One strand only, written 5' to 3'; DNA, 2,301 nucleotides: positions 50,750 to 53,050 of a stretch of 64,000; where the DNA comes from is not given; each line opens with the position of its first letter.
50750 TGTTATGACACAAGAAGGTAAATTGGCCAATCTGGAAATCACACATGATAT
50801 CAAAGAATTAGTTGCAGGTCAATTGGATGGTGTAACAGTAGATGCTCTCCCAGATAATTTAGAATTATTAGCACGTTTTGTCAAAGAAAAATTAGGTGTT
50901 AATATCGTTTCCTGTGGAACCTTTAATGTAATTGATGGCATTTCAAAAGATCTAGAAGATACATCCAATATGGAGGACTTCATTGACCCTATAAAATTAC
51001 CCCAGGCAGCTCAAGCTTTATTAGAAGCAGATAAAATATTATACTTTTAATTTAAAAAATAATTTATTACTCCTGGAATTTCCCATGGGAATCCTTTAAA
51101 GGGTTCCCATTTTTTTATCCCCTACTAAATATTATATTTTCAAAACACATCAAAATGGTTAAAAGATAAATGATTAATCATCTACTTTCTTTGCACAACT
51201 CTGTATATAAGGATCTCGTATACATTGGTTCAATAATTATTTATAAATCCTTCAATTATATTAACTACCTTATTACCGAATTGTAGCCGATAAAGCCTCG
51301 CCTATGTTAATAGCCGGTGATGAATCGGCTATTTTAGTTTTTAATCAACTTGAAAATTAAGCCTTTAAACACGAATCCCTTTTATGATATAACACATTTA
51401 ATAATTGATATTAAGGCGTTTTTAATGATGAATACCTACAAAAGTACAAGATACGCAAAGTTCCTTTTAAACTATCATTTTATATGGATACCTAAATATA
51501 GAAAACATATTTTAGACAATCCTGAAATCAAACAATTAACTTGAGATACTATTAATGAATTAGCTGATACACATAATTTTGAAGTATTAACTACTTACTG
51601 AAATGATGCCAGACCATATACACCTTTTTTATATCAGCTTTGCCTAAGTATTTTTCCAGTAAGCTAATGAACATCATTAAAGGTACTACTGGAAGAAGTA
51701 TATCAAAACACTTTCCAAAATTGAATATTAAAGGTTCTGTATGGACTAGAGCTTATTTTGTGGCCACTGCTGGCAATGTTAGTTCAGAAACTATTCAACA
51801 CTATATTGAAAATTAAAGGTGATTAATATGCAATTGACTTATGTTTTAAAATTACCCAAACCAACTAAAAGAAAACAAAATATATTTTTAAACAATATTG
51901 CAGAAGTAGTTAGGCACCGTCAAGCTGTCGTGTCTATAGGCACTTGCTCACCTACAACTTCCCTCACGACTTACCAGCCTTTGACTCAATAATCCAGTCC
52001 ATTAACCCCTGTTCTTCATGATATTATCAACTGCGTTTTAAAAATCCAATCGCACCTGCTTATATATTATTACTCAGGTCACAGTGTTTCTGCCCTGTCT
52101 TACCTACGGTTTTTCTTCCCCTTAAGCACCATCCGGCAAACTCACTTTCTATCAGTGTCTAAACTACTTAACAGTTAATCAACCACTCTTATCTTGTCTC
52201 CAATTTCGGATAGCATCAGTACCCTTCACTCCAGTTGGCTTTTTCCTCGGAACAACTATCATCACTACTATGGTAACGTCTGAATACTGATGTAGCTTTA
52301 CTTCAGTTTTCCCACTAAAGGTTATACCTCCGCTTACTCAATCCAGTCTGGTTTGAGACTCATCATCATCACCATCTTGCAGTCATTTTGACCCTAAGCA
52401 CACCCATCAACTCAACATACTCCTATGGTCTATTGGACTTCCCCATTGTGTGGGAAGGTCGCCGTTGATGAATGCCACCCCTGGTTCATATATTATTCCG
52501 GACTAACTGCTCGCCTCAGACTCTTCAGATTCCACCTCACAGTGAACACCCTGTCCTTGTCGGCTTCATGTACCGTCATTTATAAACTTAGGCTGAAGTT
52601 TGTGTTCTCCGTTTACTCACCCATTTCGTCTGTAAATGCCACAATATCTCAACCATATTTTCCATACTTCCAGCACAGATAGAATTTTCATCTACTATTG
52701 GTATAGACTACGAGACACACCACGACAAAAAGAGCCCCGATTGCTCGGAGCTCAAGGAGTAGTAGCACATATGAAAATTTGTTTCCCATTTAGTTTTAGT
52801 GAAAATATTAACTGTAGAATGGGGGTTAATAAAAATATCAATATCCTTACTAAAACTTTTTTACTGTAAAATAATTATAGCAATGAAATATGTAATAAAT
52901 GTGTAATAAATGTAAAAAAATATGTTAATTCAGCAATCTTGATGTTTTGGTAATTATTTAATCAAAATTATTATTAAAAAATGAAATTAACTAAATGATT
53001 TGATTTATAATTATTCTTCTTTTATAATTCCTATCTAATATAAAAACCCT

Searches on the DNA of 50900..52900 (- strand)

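Call 39: search_rna_families(source=window, start=50900, end=52900, threshold=evalue, max_evalue=1, show_alignments=2)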
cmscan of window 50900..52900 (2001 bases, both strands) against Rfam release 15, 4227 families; matches with E-value up to 1: 5.
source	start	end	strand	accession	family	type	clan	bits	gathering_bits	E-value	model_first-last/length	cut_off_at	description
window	52368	52546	-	RF02001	group-II-D1D4-3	Intron;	CL00102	32.2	32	0.0003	1-170/170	no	Group II catalytic intron D1-D4-3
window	51010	51114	+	RF04184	BTnc060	Gene; sRNA;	-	27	228.9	0.13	1-213/213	no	Bacteroides sRNA BTnc060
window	52780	52873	-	RF02572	babR_5UTR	Cis-reg;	-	25.7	93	0.16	1-134/134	no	Brucella babR 5'UTR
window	52221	52324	-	RF01998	group-II-D1D4-1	Intron;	CL00102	21.2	35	0.5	1-84/84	no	Group II catalytic intron D1-D4-1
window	52623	52700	-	RF01222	sn2417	Gene; snRNA; snoRNA; CD-box;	-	18.2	80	0.97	1-123/123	no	Small nucleolar RNA sn2417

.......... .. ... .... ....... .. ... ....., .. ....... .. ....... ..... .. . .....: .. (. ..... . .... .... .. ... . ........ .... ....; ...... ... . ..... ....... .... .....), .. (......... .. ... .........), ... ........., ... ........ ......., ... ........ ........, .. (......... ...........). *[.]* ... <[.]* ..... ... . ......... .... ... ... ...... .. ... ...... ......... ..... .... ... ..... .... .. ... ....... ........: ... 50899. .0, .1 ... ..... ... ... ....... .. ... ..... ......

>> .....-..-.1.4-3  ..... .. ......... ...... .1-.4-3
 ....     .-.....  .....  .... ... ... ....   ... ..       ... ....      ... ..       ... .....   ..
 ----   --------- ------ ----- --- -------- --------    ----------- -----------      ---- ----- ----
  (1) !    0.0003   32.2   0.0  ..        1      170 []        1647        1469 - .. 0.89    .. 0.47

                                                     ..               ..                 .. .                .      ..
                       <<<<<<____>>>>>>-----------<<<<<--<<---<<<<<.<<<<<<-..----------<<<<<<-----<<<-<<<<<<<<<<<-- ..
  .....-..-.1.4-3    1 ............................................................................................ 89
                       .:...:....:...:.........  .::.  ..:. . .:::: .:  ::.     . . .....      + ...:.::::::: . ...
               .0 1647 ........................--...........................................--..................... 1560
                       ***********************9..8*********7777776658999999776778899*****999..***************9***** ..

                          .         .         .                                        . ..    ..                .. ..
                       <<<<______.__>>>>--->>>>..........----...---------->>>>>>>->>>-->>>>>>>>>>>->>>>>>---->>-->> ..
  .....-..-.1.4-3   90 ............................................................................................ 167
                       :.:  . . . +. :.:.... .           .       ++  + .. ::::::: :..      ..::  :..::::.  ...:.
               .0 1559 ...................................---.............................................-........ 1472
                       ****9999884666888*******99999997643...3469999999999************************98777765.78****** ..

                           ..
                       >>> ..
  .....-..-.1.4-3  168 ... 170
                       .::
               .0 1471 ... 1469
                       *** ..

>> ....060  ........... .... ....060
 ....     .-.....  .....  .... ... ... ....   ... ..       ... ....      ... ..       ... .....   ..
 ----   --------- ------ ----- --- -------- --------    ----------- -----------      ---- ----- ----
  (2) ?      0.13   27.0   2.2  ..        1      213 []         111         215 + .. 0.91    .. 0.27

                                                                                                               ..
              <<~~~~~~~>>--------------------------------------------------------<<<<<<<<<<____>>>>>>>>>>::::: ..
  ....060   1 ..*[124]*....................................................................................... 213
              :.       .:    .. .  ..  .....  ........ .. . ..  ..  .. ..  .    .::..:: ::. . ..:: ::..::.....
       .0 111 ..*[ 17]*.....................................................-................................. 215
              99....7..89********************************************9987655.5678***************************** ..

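Call 89: search_dna_similar(query=window:51880-52725:-, collection=plasmids, mode=distant, max_rows=8)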
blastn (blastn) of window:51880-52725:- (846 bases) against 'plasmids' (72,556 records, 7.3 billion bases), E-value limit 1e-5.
No match.
